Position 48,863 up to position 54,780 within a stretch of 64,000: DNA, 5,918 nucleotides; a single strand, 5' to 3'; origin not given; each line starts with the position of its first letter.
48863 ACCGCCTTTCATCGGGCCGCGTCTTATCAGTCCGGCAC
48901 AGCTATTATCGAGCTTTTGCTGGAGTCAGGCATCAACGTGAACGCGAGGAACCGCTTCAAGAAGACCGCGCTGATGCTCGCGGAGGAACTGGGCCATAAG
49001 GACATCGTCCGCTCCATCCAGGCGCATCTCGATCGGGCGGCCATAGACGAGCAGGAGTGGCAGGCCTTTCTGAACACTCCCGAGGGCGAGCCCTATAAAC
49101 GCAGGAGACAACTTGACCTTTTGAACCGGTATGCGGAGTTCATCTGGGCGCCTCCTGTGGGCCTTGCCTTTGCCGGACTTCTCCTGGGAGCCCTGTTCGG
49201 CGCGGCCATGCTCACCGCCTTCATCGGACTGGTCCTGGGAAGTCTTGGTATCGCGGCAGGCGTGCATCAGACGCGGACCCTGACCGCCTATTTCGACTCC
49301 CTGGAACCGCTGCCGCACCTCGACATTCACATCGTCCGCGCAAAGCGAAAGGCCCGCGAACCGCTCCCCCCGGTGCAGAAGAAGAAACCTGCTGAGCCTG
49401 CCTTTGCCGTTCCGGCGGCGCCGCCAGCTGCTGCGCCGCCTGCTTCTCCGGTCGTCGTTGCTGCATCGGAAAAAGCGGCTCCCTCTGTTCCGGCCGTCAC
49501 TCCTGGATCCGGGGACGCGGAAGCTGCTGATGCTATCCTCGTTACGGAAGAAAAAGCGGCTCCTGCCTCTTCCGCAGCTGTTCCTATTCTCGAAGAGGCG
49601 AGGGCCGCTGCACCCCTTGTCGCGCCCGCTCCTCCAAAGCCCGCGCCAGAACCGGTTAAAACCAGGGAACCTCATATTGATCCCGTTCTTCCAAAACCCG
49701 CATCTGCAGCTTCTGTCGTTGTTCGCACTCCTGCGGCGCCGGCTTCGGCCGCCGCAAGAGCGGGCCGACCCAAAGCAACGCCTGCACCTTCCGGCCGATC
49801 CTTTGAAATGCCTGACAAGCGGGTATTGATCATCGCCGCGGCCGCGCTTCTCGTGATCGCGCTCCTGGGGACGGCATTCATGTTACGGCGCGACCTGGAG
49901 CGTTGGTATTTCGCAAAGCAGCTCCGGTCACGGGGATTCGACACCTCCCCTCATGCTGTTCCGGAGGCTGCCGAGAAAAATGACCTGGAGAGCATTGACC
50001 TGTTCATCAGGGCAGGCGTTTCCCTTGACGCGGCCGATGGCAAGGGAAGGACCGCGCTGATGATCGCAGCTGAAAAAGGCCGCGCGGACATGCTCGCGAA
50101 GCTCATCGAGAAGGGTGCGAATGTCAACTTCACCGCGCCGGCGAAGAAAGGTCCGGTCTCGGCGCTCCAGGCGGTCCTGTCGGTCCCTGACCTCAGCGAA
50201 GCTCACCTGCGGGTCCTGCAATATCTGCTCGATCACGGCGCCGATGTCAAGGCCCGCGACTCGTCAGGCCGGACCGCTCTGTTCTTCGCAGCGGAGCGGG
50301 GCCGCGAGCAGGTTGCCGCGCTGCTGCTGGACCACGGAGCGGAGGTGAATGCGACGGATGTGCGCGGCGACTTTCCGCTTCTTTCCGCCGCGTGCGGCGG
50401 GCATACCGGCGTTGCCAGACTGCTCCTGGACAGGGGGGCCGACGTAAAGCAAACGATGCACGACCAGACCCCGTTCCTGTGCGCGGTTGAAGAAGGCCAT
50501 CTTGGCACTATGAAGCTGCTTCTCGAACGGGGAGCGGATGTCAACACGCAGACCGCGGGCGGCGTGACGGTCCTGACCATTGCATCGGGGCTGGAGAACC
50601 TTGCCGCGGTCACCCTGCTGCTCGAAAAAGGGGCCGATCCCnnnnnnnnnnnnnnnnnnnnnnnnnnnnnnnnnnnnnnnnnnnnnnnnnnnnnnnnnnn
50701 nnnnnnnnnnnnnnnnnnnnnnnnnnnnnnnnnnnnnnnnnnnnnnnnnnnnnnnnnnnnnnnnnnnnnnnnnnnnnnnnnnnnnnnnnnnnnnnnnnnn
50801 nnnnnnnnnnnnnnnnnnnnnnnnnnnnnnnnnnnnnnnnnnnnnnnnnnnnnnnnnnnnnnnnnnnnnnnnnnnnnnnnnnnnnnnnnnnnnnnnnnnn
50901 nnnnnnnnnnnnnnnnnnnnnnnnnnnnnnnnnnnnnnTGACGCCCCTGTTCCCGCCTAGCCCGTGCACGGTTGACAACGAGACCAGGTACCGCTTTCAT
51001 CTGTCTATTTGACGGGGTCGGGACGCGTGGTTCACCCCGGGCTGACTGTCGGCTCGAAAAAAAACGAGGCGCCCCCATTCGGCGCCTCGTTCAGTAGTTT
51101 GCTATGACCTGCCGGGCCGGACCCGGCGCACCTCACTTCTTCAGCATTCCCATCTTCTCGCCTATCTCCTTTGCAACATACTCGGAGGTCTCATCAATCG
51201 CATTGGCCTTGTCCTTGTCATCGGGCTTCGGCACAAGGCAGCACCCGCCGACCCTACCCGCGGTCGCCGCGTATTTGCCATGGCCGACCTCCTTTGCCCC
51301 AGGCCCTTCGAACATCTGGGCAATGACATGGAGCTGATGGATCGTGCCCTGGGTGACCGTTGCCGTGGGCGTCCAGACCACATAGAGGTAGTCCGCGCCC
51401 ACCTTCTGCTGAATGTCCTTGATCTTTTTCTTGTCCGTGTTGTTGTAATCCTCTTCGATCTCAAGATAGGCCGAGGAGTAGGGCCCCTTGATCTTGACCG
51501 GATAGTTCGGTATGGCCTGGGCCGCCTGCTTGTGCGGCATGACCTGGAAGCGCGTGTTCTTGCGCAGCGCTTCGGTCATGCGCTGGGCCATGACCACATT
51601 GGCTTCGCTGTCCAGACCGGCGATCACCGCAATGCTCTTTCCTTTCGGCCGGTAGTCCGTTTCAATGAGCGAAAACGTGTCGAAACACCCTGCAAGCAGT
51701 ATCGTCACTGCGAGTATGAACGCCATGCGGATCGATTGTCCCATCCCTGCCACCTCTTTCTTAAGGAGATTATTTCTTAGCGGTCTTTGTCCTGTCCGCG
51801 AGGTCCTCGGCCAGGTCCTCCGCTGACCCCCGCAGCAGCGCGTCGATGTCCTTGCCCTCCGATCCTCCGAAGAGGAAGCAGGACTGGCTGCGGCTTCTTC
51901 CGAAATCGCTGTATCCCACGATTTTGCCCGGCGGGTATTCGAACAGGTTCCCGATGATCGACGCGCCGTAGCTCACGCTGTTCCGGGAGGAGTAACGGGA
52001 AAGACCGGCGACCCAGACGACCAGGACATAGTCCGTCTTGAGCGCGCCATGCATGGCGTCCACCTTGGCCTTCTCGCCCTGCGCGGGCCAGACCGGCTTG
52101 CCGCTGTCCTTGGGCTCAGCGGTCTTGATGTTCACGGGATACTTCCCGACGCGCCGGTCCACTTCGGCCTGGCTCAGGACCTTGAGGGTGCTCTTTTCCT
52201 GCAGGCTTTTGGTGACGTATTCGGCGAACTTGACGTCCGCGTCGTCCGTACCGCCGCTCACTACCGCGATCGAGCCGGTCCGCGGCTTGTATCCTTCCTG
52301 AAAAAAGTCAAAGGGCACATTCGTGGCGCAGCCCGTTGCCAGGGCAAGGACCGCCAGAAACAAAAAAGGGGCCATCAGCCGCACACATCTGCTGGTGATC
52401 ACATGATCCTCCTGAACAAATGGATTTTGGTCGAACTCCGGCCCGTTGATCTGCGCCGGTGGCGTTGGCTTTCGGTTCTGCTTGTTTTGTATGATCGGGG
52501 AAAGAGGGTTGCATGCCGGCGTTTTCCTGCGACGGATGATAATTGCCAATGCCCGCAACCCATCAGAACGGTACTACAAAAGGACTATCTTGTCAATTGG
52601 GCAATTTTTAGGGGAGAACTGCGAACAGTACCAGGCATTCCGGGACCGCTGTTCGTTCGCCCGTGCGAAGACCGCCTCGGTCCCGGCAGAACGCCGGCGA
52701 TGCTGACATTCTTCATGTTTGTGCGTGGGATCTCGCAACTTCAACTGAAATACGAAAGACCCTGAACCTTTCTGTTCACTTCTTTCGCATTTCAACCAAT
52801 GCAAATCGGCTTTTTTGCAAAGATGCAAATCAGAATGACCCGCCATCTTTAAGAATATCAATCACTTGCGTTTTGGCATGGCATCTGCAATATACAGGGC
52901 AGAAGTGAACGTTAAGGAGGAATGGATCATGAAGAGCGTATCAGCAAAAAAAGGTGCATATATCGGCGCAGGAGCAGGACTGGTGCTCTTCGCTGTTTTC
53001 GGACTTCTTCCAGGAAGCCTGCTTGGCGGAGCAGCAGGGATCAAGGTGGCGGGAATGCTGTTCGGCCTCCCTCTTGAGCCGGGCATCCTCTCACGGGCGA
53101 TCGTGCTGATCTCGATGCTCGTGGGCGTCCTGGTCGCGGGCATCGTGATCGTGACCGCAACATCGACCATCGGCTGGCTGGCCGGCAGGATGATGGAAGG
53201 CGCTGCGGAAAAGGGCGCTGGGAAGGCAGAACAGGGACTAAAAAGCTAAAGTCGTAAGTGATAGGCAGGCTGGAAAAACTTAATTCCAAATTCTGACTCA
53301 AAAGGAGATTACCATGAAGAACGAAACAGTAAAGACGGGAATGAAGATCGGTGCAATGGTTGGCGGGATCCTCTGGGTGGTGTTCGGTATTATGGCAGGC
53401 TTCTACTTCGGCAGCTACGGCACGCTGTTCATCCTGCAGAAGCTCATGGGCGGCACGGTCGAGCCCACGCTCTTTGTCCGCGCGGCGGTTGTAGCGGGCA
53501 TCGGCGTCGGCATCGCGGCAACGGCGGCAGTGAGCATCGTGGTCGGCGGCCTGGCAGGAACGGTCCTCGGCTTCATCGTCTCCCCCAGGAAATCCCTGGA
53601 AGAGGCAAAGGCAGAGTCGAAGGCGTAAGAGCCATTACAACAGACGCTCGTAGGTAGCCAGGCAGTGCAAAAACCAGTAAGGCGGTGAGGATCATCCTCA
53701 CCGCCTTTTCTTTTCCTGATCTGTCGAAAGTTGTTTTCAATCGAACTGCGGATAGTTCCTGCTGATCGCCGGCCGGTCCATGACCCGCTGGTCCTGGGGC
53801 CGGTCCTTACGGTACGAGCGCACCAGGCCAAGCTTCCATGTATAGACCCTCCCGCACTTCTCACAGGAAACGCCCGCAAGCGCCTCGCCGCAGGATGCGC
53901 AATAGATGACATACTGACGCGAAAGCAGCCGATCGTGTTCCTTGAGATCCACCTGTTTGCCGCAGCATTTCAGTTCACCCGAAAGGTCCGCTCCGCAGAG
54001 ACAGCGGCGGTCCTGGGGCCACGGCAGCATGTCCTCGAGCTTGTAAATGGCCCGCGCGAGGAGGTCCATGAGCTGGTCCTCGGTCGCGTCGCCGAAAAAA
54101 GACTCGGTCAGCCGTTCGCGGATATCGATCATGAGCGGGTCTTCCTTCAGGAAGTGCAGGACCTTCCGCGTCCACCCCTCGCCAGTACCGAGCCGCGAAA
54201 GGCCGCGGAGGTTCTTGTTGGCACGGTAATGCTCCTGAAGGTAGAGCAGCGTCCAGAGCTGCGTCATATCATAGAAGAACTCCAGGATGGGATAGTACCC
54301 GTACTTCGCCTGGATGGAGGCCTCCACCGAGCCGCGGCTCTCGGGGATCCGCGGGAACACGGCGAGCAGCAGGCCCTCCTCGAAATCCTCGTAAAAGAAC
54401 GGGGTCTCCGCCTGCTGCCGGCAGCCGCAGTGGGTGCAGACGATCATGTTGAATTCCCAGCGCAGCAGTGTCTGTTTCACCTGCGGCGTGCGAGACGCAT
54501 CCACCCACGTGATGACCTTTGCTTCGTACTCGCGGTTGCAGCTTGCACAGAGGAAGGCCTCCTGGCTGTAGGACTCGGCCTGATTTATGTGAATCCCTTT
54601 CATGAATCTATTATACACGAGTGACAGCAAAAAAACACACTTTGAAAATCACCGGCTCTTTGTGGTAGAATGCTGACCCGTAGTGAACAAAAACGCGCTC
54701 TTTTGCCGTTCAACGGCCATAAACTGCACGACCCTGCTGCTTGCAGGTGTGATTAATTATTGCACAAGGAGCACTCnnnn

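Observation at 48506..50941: Unusual trans-membrane ankyrin protein with C-terminal STN-like domain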

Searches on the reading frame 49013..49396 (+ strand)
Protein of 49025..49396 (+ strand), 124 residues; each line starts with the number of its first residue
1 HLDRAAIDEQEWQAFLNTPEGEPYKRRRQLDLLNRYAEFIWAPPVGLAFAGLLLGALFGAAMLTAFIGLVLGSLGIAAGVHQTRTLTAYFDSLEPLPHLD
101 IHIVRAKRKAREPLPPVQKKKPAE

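Call 6: search_protein_families(library=pfam, proteins=[window:49025-49396:+], max_evalue=10)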
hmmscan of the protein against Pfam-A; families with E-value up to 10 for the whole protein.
seq(124 aa): 0 families
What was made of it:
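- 49301..49357 (+): Conserved post-hairpin motif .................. (aa 266-284). No Pfam match (call 6).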

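Call 77: find_homologous_proteins(query=A7, max_evalue=0.01)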
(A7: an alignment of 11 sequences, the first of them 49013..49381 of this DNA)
Query A7 (11 sequences): 6352 candidates shared short words with the query, none scored E <= 0.01.
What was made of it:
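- Tried and rejected: It returned nothing, not even the family itself, so it is uninformative (call 77).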

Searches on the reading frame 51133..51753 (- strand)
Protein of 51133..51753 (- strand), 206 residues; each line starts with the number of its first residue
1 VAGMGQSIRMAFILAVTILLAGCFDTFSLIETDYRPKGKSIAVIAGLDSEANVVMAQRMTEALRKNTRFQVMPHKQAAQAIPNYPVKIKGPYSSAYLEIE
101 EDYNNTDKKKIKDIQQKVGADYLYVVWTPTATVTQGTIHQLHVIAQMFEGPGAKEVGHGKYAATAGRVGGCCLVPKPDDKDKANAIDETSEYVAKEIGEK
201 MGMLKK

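Call 3: search_protein_families(library=pfam, proteins=[window:51133-51753:-], max_evalue=0.1)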
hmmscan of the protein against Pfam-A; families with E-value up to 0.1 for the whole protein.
window:51133-51753:- (206 aa): 0 families

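Call 4: search_protein_families(library=ncbifam, proteins=[window:51133-51753:-], max_evalue=0.1)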
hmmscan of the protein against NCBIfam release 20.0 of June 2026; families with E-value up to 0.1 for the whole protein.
window:51133-51753:- (206 aa): 0 families

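Call 50: search_solved_structures(query=A4, max_evalue=10, show_alignments=2)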
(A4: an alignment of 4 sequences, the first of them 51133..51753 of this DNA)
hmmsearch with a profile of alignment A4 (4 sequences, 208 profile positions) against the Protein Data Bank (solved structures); distinct sequences matched with E-value up to 10: 0.

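Call 82: search_protein_families(library=ncbifam, proteins=[window:51133-51753:-], max_evalue=1)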
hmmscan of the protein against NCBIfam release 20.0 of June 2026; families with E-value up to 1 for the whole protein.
window:51133-51753:- (206 aa): 0 families

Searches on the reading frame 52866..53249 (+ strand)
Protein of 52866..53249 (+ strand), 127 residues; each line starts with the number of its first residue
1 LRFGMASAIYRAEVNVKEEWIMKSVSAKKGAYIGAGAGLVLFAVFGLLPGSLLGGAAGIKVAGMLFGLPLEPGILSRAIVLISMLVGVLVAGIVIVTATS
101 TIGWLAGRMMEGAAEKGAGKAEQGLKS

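Call 3: search_protein_families(library=pfam, proteins=[window:52866-53249:+], max_evalue=0.1)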
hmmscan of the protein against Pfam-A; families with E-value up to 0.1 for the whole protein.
window:52866-53249:+ (127 aa): 1 family
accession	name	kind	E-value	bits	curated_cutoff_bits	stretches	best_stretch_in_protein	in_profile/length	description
PF21724.2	DUF6861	-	0.0066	16.4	28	1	23-66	43-85/194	Family of unknown function (DUF6861)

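Call 81: search_protein_families(library=pfam, proteins=[window:52929-53249:+], max_evalue=1)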
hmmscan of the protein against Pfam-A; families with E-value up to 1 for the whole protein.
window:52929-53249:+ (106 aa): 1 family
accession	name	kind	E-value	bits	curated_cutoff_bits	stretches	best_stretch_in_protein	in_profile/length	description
PF01277.22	Oleosin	-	0.44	10.8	25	1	49-102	41-93/113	Oleosin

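Call 82: search_protein_families(library=ncbifam, proteins=[window:52929-53249:+], max_evalue=1)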
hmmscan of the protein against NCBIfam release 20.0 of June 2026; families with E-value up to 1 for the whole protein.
window:52929-53249:+ (106 aa): 0 families

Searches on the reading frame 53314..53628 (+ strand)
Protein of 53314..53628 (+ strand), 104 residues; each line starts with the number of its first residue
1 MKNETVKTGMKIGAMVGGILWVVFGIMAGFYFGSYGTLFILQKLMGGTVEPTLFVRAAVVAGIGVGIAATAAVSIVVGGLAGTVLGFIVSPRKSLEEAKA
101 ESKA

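Call 3: search_protein_families(library=pfam, proteins=[window:53314-53628:+], max_evalue=0.1)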
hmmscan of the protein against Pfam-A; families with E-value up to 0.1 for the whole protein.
window:53314-53628:+ (104 aa): 0 families

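Call 81: search_protein_families(library=pfam, proteins=[window:53314-53628:+], max_evalue=1)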
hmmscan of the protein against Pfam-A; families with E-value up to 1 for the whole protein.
window:53314-53628:+ (104 aa): 1 family
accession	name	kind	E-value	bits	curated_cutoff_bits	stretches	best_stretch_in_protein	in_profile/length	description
PF13886.12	TM7S3_TM198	-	0.68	10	29.2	0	15-90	13-89/199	TM7S3/TM198-like domain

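Call 82: search_protein_families(library=ncbifam, proteins=[window:53314-53628:+], max_evalue=1)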
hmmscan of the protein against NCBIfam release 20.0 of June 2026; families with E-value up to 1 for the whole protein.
window:53314-53628:+ (104 aa): 1 family
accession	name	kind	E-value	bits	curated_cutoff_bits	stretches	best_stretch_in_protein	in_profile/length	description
NF053524.1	thylo_ssl2009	equivalog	0.12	13.1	58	1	75-100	15-39/90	ssl2009 family thylakoid membrane protein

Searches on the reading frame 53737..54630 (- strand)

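Call 3: search_protein_families(library=pfam, proteins=[window:53737-54630:-], max_evalue=0.1)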
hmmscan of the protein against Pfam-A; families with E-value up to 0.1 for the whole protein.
window:53737-54630:- (297 aa): 1 family
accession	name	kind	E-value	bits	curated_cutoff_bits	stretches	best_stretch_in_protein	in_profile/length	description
PF14353.12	CpXC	-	1.3e-13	51.4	25.4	1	28-100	3-75/121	CpXC protein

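Call 4: search_protein_families(library=ncbifam, proteins=[window:53737-54630:-], max_evalue=0.1)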
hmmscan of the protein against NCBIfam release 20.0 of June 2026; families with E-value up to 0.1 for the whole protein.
window:53737-54630:- (297 aa): 0 families
